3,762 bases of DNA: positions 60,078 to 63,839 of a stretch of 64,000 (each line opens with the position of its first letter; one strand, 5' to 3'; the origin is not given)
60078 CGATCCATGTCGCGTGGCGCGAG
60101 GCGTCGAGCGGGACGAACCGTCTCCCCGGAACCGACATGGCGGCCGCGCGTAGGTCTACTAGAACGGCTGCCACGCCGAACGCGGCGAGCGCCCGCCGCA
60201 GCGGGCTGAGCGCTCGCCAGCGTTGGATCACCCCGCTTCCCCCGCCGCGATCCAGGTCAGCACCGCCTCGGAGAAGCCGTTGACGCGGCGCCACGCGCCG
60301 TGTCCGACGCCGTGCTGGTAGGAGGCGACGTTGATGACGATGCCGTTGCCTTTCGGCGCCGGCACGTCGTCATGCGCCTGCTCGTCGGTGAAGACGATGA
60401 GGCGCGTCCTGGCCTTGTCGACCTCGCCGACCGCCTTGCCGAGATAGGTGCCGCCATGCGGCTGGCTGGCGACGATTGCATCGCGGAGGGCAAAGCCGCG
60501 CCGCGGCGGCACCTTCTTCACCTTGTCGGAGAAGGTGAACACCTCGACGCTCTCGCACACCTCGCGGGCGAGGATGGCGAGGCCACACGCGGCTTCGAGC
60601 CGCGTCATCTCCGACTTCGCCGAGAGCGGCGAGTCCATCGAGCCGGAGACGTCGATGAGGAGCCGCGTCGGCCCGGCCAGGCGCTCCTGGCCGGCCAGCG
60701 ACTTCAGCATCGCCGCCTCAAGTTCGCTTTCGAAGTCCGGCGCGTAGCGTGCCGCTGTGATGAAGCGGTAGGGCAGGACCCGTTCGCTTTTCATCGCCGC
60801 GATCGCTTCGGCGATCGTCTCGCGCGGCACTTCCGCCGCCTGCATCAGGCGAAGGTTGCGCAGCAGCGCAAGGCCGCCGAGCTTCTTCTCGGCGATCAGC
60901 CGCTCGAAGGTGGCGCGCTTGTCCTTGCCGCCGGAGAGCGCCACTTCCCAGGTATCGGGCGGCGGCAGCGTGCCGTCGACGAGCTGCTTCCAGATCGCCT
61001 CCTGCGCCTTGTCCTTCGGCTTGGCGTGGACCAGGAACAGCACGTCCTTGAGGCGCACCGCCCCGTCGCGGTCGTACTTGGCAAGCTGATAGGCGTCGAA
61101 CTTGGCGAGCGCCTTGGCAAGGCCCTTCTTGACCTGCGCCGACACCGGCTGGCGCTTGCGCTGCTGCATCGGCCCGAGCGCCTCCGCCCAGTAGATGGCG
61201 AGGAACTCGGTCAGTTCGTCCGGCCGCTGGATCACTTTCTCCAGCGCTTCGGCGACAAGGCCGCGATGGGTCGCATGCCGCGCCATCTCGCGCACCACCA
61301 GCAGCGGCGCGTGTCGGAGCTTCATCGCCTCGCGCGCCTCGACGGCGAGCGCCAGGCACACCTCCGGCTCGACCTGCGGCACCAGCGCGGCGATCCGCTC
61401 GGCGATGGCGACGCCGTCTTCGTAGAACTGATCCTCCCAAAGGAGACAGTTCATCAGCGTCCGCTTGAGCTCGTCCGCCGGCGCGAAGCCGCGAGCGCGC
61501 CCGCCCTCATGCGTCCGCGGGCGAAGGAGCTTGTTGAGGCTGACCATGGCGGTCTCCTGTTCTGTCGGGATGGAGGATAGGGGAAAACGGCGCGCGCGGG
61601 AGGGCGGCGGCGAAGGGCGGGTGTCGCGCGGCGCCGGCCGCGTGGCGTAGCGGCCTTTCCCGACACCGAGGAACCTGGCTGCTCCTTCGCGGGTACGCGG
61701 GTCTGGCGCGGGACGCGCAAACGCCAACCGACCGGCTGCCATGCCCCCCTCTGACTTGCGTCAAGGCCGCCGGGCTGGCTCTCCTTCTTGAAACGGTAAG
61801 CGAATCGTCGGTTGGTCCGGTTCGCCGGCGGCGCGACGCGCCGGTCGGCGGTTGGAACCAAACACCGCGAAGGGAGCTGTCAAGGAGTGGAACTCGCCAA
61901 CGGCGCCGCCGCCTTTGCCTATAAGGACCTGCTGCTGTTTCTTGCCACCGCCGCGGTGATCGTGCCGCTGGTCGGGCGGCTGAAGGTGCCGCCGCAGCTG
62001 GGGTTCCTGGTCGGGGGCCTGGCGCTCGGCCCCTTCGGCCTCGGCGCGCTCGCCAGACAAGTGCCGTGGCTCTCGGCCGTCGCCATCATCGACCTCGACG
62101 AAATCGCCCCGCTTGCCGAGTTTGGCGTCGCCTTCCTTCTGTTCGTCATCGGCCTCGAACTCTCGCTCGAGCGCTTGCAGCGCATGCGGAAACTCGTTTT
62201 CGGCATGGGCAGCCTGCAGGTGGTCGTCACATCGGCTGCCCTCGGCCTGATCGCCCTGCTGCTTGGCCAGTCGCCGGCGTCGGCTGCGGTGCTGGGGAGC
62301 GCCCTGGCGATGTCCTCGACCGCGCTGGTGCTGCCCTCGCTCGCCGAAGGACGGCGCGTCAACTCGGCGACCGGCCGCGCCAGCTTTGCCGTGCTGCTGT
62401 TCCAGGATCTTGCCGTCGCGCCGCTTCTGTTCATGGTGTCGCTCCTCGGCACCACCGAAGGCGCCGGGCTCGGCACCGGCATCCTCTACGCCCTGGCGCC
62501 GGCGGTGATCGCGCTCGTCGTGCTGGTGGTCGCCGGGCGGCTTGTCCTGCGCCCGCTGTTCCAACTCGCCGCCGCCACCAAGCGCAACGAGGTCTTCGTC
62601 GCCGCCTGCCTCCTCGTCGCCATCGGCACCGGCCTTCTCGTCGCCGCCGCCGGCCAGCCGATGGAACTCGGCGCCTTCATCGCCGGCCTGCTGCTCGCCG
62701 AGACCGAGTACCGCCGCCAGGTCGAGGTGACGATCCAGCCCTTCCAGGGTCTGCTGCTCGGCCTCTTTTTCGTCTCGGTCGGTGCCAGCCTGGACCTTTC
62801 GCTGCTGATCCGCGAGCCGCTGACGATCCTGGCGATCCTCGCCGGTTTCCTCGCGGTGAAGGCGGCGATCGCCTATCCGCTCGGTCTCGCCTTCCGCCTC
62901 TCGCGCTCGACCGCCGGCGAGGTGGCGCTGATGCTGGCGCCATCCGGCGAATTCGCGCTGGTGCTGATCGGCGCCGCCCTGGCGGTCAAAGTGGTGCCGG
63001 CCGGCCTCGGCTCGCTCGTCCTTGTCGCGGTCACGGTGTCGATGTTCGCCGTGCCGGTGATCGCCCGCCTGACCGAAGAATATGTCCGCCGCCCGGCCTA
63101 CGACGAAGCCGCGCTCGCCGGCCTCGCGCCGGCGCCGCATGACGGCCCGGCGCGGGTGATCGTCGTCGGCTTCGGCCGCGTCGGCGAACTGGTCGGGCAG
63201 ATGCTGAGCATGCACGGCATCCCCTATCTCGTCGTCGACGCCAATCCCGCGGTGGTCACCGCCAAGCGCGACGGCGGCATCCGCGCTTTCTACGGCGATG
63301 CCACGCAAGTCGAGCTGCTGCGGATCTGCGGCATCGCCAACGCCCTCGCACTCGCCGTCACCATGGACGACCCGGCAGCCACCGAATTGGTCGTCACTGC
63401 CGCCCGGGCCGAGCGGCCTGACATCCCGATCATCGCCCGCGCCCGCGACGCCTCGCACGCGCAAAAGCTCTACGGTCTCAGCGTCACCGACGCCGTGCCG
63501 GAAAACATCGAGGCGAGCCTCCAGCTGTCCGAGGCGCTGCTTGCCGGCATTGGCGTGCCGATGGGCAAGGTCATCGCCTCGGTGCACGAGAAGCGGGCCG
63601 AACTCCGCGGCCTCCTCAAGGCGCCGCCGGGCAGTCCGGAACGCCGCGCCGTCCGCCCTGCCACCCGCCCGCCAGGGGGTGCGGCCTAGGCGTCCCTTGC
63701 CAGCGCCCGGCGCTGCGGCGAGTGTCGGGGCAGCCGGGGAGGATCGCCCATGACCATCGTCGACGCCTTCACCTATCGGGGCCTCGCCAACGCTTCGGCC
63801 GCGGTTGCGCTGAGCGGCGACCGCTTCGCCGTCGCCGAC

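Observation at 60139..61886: Ro60/Rsr-like TROVE+vWA protein whose flanking DNA should be searched for a Y-RNA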

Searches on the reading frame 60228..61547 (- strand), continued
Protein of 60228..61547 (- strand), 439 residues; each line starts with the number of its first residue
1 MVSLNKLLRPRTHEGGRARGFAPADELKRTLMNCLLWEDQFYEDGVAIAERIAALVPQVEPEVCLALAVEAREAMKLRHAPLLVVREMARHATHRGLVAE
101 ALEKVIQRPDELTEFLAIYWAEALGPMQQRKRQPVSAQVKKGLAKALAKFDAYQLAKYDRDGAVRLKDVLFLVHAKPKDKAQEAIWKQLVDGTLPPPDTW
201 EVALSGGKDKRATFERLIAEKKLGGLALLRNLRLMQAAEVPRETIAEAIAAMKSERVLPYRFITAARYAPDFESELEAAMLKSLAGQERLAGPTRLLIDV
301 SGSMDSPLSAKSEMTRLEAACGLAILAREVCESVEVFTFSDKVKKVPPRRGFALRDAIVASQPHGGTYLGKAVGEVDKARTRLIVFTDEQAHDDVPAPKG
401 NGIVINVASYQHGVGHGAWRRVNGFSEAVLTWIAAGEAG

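Call 74: fold_search(model_id=the predicted structure, library=pdb)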
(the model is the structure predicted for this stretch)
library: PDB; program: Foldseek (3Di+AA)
matches with E <= 10: 876; with E <= 0.001: 14
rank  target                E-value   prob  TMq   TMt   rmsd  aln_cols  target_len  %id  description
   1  9kop                  6.3e-18  1.00  0.59  0.56   7.4       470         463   26  Crystal structure of the Trove domain (released 2025-10-01)
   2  9l5y_B                6.5e-16  1.00  0.57  0.55   7.4       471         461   25  Structure of Ro60 dimer from Thermus phage phiLo (released 2025-12-10)
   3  9l5y_A                1.1e-15  1.00  0.58  0.56   7.3       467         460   25  Structure of Ro60 dimer from Thermus phage phiLo (released 2025-12-10)
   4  2nvo                  5.9e-13  1.00  0.53  0.49   7.7       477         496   21  Crystal structure of Deinococcus radiodurans RO (RSR) protein (released 2007-03-27)
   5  9nep_A                1.2e-11  1.00  0.52  0.44   9.7       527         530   16  Cryo-EM structure of Ro60/minimal misfolded pre-5S rRNA complex (released 2026-02-04)
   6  9nfa_A                3.1e-10  1.00  0.50  0.43   9.0       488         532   17  Cryo-EM structure of Ro60/La/minimal misfolded pre-5S rRNA complex with Fab, composite map (released 2026-02-04)
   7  1yvp_B                3.1e-10  1.00  0.50  0.42  10.8       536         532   18  Ro autoantigen complexed with RNAs (released 2005-06-07)
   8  1yvp_A                4.0e-10  1.00  0.49  0.42  11.0       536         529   18  Ro autoantigen complexed with RNAs (released 2005-06-07)
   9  2i91_A                4.2e-10  1.00  0.50  0.43   9.8       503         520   18  60kDa Ro autoantigen in complex with a fragment of misfolded RNA (released 2006-10-17)
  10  9nf8_A                6.0e-10  1.00  0.49  0.43  10.4       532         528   16  Cryo-EM structure of Ro60/La/truncated misfolded human pre-5S rRNA complex with Fab, composite map (released 2026-02-04)
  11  9nen                  1.0e-09  1.00  0.49  0.44  10.1       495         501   16  Cryo-EM structure of human Ro60 (released 2026-02-04)
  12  2i91_B                1.3e-09  1.00  0.52  0.44   9.4       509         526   18  60kDa Ro autoantigen in complex with a fragment of misfolded RNA (released 2006-10-17)
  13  1yvr                  1.1e-08  1.00  0.50  0.44  12.4       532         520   18  Ro autoantigen (released 2005-06-07)
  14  4gz5_A                6.4e-04  0.77  0.15  0.11  17.2       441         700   11  Crystal structure of human O-GlcNAc Transferase with UDP-GlcNAc (released 2012-10-31)
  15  3pe3_A                1.2e-03  0.69  0.15  0.11  17.2       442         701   12  Structure of human O-GlcNAc transferase and its complex with a peptide substrate (released 2011-01-19)
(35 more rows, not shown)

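Call 77: find_encoding_contigs(protein=P0083, flank=5000, max_places=2)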
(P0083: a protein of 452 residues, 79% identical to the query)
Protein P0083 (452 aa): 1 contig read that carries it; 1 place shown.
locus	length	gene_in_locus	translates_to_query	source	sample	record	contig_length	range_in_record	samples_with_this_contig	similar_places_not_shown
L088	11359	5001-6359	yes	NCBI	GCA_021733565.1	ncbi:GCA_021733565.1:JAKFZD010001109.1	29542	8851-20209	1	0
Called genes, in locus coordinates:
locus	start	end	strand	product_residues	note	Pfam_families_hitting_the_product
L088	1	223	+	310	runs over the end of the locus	PF00753:Lactamase_B, PF23023:Anti-Pycsar_Apyc1 (weak), PF12706:Lactamase_B_2 (weak)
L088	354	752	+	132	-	PF01042:Ribonuc_L-PSP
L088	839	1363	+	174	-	PF13599:Pentapeptide_4 (weak), PF13576:Pentapeptide_3 (weak), PF00805:Pentapeptide (weak), PF13599:Pentapeptide_4, PF00805:Pentapeptide, PF13576:Pentapeptide_3 (weak), PF00805:Pentapeptide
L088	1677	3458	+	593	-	PF01839:FG-GAP (faint), PF13517:FG-GAP_3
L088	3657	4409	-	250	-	-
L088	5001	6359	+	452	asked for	PF05731:TROVE (faint)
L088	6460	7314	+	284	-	PF01139:RtcB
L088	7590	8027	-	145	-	-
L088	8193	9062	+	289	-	-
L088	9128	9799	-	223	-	-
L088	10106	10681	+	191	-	-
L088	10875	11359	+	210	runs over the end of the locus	-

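Call 78: find_encoding_contigs(protein=P0003, flank=5000, max_places=2)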
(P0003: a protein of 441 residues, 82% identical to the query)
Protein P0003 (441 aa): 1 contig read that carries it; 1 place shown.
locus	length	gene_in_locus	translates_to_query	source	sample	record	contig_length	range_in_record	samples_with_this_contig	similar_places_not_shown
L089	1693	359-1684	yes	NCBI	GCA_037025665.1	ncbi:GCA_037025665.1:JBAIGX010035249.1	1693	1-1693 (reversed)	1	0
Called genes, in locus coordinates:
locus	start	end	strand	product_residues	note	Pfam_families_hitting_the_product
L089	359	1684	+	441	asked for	PF05731:TROVE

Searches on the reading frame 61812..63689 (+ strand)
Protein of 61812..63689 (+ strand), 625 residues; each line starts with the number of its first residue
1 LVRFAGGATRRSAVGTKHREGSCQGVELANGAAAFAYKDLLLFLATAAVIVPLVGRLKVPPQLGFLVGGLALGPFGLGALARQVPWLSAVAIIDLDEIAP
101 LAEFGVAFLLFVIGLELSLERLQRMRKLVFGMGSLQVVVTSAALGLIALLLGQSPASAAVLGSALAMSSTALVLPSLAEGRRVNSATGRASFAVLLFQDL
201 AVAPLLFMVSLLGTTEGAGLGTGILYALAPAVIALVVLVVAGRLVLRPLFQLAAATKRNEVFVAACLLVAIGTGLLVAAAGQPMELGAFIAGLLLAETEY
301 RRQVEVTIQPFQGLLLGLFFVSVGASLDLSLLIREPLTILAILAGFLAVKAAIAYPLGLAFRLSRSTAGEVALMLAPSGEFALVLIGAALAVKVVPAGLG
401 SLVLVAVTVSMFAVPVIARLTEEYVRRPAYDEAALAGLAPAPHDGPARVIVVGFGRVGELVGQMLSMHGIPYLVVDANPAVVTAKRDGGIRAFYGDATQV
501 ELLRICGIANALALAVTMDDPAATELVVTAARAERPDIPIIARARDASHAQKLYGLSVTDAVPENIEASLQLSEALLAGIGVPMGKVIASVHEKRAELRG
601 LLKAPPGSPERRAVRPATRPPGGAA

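Call 41: search_protein_families(library=pfam, proteins=[window:61812-63689:+], max_evalue=0.01)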
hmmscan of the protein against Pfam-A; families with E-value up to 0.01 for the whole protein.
window:61812-63689:+ (625 aa): 3 families
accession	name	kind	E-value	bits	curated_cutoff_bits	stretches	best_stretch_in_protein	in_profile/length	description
PF00999.27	Na_H_Exchanger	-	2.4e-48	165.3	26.2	1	47-413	3-369/375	Sodium/hydrogen exchanger, transmembrane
PF02254.24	TrkA_N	-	2.1e-24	86.5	23.8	1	449-562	1-114/116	TrkA-N domain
PF01494.25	FAD_binding_3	-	0.00088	19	22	1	448-513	3-63/349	FAD binding domain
